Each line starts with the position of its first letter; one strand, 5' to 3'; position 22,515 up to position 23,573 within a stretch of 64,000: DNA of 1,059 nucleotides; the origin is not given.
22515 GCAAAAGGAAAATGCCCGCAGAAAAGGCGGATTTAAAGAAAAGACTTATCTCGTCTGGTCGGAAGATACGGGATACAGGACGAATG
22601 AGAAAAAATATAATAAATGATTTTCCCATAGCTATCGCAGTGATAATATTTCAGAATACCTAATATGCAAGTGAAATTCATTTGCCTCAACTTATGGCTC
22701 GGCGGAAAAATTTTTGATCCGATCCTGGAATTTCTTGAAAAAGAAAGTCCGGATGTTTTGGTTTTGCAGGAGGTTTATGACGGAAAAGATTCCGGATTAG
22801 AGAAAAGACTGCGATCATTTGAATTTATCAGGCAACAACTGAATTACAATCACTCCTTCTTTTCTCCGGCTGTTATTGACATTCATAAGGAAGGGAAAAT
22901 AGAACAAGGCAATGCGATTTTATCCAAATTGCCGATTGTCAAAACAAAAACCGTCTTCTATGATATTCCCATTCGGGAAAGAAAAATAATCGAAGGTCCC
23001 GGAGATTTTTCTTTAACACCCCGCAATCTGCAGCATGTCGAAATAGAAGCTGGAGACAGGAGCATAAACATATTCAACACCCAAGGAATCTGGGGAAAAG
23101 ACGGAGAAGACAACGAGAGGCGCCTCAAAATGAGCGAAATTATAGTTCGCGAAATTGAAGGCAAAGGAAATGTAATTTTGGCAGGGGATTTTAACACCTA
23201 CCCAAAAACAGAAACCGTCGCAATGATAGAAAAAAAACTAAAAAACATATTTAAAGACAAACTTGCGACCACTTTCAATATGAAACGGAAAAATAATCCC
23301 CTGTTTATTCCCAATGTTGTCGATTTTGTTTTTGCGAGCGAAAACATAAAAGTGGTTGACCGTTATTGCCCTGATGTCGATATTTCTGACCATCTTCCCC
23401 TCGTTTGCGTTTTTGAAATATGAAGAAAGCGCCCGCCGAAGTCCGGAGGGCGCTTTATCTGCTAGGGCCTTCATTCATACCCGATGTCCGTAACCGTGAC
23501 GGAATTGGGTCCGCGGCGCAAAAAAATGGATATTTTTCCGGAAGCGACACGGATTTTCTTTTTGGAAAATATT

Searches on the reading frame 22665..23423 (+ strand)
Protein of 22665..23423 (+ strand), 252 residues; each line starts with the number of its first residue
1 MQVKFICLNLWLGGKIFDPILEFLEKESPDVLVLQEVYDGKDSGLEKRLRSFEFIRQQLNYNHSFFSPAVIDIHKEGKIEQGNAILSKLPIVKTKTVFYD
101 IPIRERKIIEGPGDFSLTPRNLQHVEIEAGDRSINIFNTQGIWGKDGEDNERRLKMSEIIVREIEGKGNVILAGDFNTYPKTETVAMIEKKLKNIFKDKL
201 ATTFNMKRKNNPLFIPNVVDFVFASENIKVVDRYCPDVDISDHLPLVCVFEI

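Call 13: search_protein_families(library=pfam, proteins=[window:22665-23423:+], max_evalue=0.001)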
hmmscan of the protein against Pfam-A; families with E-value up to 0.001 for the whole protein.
window:22665-23423:+ (252 aa): 2 families
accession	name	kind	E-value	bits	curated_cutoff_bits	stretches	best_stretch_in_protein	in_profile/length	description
PF03372.29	Exo_endo_phos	-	1.7e-19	70.9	24.5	1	9-243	4-225/225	Endonuclease/Exonuclease/phosphatase family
PF14529.12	Exo_endo_phos_2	-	0.00082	19.7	27.4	0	160-246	21-116/117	Endonuclease-reverse transcriptase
